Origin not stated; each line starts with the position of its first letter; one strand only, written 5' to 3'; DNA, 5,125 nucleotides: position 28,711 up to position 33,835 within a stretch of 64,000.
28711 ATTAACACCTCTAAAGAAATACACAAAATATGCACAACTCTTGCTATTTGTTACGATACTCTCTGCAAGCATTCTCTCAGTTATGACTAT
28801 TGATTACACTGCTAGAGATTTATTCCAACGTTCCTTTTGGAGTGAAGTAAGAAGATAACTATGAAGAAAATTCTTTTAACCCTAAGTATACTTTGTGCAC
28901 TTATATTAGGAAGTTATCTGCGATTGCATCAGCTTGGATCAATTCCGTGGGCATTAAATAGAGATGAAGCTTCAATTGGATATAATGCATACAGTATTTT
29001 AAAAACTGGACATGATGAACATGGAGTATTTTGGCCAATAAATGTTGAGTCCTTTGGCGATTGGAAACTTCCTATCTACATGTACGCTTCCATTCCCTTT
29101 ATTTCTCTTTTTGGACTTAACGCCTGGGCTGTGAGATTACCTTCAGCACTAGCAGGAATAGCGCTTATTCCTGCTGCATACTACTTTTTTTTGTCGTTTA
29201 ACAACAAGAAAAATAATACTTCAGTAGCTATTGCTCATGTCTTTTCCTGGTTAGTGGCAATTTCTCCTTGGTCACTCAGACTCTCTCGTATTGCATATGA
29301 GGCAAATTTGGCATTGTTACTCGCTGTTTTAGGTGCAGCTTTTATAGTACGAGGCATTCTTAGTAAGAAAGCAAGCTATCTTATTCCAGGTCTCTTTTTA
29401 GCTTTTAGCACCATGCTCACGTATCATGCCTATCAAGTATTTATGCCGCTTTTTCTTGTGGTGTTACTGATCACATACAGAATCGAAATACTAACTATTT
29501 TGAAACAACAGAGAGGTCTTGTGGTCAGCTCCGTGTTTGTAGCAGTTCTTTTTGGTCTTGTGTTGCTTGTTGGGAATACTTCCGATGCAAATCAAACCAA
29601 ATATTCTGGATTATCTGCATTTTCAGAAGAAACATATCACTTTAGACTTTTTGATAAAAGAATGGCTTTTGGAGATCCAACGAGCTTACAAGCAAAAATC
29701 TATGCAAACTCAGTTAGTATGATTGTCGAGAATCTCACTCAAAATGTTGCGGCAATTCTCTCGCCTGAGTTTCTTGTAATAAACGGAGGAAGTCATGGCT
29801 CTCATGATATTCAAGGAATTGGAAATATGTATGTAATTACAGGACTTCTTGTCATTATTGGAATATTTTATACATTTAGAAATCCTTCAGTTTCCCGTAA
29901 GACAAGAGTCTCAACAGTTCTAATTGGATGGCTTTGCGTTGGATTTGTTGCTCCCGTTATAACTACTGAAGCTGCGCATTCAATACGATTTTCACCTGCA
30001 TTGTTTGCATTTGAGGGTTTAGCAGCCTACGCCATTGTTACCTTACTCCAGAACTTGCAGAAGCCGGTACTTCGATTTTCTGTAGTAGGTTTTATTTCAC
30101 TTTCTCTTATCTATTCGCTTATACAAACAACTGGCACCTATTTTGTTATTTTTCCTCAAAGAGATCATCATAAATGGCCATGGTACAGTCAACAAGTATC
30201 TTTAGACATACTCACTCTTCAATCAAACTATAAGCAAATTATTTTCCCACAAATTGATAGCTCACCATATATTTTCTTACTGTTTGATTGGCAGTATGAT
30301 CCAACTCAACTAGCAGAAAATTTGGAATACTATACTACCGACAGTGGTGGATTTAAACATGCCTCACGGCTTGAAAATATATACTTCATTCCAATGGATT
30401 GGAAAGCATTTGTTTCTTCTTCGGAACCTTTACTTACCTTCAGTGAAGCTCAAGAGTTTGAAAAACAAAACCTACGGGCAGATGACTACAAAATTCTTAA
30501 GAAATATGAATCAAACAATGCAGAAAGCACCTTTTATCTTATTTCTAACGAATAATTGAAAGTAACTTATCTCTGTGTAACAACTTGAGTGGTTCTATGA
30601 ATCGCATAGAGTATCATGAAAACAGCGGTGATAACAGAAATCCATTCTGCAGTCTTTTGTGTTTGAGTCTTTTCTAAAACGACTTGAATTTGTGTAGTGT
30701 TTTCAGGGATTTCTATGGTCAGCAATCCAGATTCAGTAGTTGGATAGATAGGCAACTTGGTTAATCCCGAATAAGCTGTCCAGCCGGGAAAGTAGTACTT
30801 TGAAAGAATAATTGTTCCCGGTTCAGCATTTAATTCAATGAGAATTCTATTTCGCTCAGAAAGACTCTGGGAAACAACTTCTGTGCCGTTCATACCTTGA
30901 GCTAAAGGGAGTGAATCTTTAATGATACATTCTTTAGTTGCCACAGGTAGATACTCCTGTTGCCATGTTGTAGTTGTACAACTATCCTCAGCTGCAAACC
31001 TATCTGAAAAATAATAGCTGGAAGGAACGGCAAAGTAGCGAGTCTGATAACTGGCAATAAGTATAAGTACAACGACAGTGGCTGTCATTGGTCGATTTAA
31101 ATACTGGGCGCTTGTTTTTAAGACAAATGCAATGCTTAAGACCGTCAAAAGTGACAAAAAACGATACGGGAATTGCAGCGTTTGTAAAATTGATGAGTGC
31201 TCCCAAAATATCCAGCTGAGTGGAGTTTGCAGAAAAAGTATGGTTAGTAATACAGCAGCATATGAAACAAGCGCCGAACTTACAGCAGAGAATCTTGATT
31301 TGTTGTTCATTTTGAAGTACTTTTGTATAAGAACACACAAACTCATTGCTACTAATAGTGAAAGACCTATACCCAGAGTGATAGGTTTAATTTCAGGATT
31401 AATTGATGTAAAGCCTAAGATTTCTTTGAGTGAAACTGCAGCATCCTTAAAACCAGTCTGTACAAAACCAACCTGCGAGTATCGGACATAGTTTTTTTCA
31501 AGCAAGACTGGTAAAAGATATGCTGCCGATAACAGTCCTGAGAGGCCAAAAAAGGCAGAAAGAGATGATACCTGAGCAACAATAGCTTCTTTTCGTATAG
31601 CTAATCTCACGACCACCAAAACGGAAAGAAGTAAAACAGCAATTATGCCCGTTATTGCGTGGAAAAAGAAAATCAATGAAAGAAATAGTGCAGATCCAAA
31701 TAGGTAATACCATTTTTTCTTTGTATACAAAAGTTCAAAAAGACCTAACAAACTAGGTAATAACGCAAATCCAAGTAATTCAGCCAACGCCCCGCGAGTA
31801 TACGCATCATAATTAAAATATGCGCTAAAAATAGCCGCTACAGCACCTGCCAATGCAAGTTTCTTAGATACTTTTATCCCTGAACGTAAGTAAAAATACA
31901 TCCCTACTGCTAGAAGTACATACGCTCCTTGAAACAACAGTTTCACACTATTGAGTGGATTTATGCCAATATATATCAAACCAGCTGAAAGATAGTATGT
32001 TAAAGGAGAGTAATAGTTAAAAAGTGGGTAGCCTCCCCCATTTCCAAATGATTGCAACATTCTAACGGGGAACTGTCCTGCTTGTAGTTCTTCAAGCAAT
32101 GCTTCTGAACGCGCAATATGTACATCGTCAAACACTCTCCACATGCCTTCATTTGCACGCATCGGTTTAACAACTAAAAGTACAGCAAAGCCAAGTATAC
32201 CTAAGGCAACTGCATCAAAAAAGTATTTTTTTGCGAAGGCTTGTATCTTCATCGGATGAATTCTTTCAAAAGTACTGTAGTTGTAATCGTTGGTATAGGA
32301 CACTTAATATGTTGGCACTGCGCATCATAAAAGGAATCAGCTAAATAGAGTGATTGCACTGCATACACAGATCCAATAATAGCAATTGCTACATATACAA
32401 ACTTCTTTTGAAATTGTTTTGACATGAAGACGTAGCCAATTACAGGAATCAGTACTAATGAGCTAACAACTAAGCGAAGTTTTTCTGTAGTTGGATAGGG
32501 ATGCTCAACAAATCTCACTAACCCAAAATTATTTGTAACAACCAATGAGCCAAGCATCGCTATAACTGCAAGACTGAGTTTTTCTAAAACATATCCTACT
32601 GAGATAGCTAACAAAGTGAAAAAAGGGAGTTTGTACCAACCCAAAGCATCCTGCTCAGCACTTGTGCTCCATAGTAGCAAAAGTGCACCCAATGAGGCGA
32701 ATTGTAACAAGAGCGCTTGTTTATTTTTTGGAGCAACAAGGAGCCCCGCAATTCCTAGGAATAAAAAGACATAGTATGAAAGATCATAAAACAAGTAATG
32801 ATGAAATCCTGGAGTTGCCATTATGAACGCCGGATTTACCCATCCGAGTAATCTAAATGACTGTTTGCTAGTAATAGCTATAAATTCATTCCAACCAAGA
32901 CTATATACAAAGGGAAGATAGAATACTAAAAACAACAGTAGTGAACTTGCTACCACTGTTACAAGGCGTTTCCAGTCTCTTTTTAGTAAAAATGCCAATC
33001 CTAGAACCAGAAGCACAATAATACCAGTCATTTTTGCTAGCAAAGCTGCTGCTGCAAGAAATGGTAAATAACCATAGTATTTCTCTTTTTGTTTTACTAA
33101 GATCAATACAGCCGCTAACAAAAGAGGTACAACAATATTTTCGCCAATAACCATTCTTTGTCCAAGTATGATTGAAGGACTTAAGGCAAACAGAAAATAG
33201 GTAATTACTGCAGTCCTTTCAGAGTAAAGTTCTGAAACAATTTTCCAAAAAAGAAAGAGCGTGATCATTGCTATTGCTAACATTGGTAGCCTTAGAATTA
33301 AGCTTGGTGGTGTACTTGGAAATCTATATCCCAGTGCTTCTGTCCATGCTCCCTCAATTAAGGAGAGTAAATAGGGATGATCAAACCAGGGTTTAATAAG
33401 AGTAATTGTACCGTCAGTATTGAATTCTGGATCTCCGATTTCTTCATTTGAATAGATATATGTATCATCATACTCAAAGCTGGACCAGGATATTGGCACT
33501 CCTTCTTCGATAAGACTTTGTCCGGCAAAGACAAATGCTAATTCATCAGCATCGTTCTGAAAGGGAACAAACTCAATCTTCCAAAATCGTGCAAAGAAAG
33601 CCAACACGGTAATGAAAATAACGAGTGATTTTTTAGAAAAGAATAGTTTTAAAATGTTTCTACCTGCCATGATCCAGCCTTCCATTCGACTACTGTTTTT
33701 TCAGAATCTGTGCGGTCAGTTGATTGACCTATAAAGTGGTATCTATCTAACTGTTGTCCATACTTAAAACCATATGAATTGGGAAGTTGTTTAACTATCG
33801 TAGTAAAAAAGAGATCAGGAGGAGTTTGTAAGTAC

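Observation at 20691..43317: Hyper-expanded array of lipid-carrier-dependent (GT-C) membrane glycosyltransferase paralogs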

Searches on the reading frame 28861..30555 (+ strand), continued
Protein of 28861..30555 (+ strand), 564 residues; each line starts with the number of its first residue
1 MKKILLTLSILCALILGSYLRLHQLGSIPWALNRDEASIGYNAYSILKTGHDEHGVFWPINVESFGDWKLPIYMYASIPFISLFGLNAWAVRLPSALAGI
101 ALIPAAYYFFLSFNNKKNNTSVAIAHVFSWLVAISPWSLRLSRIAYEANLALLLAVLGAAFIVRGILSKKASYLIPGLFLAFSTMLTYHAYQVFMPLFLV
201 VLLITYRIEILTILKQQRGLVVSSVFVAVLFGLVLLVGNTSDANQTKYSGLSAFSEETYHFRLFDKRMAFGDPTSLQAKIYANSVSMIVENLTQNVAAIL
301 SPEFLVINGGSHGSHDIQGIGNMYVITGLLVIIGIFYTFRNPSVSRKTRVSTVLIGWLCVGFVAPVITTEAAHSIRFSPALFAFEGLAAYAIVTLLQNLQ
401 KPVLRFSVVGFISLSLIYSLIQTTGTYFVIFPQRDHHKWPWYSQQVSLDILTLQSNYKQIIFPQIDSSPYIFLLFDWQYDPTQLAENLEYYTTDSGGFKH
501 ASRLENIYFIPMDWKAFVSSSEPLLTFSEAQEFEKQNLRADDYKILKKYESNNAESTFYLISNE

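Call 44: fold_search(model_id=the predicted structure, library=pdb)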
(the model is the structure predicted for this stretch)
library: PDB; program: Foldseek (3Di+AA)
matches with E <= 10: 311; with E <= 0.001: 20
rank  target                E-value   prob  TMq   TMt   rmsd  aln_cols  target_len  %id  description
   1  7e9s_A                3.1e-07  1.00  0.49  0.34  13.0       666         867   11  Archaeal oligosaccharyltransferase AglB from Archaeoglobus fulgidus in complex with an inhibitory peptide and a dolich (released 2021-09-08)
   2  5ezm                  3.3e-07  1.00  0.44  0.46  16.7       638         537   13  Crystal Structure of ArnT from Cupriavidus metallidurans in the apo state (released 2016-02-17)
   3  5f15                  3.9e-07  1.00  0.53  0.55  11.0       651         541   12  Crystal Structure of ArnT from Cupriavidus metallidurans bound to Undecaprenyl phosphate (released 2016-02-17)
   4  7oci_F                5.1e-07  1.00  0.50  0.45  11.7       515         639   13  Cryo-EM structure of yeast Ost6p containing oligosaccharyltransferase complex (released 2022-02-16)
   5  6ftg_5                1.4e-06  1.00  0.51  0.46  13.3       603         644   10  Subtomogram average of OST-containing ribosome-translocon complexes from canine rough microsomal membranes (released 2018-03-21)
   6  8pn9_A                1.6e-06  1.00  0.51  0.45  12.6       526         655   12  Structure of human oligosaccharyltransferase OST-A complex bound to NGI-1 (released 2024-05-08)
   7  8b6l_I                1.6e-06  1.00  0.46  0.39  13.0       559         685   10  Subtomogram average of the human Sec61-TRAP-OSTA-translocon (released 2022-12-07)
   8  6ezn_F                1.7e-06  1.00  0.49  0.43  13.1       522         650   13  Cryo-EM structure of the yeast oligosaccharyltransferase (OST) complex (released 2018-01-17)
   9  3wak                  1.8e-06  1.00  0.49  0.34  13.5       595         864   11  Crystal structure of the Archaeoglobus fulgidus oligosaccharyltransferase (O29867_ARCFU) in the apo form (released 2013-10-30)
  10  6s7o_A                3.8e-06  1.00  0.49  0.43  13.1       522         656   12  Cryo-EM structure of human oligosaccharyltransferase complex OST-A (released 2019-12-18)
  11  9n9j_I                6.1e-06  1.00  0.49  0.40  14.6       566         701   12  Structure of a GRP94 folding intermediate engaged with a CCDC134- and FKBP11-bound secretory translocon (released 2025-11-19)
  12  6gxc_A                9.4e-06  1.00  0.50  0.41   8.1       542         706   12  Bacterial oligosaccharyltransferase PglB in complex with an inhibitory peptide and a reactive lipid-linked oligosaccha (released 2018-11-14)
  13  6s7t_A                1.3e-05  1.00  0.49  0.40  13.1       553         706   10  Cryo-EM structure of human oligosaccharyltransferase complex OST-B (released 2019-12-18)
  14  9s6s_A                2.5e-05  1.00  0.47  0.48  10.9       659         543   10  Ternary cryo-EM structure of human ALG9 with Dol25-PP-GlcNAc2Man6, Dol25-P-Man and Fab (released 2026-03-18)
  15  8agb_A                2.7e-05  1.00  0.50  0.45  12.2       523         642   11  Structure of yeast oligosaccharylransferase complex with lipid-linked oligosaccharide bound (released 2022-12-07)
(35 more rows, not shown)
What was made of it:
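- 28861..30555 (+): Core ArnT-like GT-C (564 aa), motif DE............ Foldseek hits to ArnT, AglB, STT3 and PglB at E~3e-7 (call 44).
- Closest known: ArnC-ArnT lipid A aminoarabinose system. Same: ArnT is among the best structural matches (TM 0.53-0.55, call 44).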

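Call 80: search_protein_representatives(alignment_id=A2)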
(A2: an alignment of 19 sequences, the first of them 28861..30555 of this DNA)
Query: 19 sequences, 561 profile positions. Proteins with E-value up to 0.001 (for the whole library): 25687; up to 1e-10: 13614; up to 1e-30: 6198. The best 150 are listed.
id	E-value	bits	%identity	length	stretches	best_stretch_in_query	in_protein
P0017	2.0e-224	763.2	-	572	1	2-560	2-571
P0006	1.0e-216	737.7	-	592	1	4-560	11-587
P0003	2.9e-204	696.6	-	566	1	1-560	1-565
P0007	1.3e-198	678.0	-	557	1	3-551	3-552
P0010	9.5e-197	671.9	-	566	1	1-559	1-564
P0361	3.6e-189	646.8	-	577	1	4-560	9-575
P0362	1.4e-184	631.7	-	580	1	7-560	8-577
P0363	6.0e-184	629.6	-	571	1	2-559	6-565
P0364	2.1e-181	621.2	-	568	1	8-559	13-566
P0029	7.6e-180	616.1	-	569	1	5-560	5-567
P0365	2.5e-178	611.0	-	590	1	3-560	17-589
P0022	3.0e-177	607.5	-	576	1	6-559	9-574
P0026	6.5e-177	606.4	-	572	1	9-559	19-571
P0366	8.8e-173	592.7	-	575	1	9-560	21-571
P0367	7.3e-171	586.4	-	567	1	2-558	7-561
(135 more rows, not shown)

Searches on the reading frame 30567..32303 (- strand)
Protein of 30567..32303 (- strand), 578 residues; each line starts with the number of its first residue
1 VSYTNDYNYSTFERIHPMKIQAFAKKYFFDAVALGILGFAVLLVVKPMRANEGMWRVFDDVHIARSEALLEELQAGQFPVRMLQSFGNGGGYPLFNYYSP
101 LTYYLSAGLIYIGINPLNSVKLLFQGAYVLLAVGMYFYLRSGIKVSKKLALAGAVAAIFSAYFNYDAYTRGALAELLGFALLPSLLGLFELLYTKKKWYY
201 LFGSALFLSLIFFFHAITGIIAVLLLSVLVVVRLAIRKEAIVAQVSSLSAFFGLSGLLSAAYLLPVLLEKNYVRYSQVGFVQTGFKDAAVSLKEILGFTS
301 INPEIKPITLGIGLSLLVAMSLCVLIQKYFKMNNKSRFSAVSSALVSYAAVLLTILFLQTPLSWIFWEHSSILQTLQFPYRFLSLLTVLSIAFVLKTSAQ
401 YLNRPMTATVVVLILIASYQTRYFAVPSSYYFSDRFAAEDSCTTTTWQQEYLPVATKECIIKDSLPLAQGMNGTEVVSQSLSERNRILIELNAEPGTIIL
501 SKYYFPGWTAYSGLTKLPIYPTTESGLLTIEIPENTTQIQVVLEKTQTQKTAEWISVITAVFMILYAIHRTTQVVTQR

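Call 3: search_protein_families(library=pfam, proteins=[window:30567-32303:-], max_evalue=0.01)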
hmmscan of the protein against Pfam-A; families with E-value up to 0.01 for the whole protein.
window:30567-32303:- (578 aa): 1 family
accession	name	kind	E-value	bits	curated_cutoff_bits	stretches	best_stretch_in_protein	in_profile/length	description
PF10131.15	PTPS_related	-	1.7e-13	50.3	26.4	1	95-418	1-299/621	6-pyruvoyl-tetrahydropterin synthase related domain; membrane protein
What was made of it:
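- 30567..32252 (-): YfhO/PTPS_related-type GT-C (561 aa as called; ORF extends to 32303). PF10131 E=1.7e-13 (call 3).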

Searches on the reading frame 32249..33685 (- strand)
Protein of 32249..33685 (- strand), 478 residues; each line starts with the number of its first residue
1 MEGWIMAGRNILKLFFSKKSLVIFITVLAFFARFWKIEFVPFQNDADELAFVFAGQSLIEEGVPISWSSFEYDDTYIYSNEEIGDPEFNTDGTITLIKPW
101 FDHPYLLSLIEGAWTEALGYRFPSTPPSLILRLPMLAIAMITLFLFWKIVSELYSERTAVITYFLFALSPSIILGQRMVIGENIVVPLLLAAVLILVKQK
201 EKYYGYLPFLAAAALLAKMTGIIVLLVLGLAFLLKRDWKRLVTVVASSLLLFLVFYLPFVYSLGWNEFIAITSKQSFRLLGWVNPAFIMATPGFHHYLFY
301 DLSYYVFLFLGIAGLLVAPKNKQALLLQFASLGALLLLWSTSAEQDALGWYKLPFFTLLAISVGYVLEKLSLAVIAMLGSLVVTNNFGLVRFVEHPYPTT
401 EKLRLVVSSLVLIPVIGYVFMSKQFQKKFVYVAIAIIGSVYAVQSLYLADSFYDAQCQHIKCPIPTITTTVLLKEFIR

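Call 4: search_protein_families(library=pfam, proteins=[window:32249-33685:-], max_evalue=0.01)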
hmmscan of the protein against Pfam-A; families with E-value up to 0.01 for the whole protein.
window:32249-33685:- (478 aa): 1 family
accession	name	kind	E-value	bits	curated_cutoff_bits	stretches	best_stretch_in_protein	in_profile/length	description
PF13231.12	PMT_2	-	1.3e-09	38.9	26.1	1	113-260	7-158/160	Dolichyl-phosphate-mannose-protein mannosyltransferase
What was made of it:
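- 32249..33685 (-): PMT_2-type GT-C (478 aa). PF13231 E=1.3e-9 (call 4).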
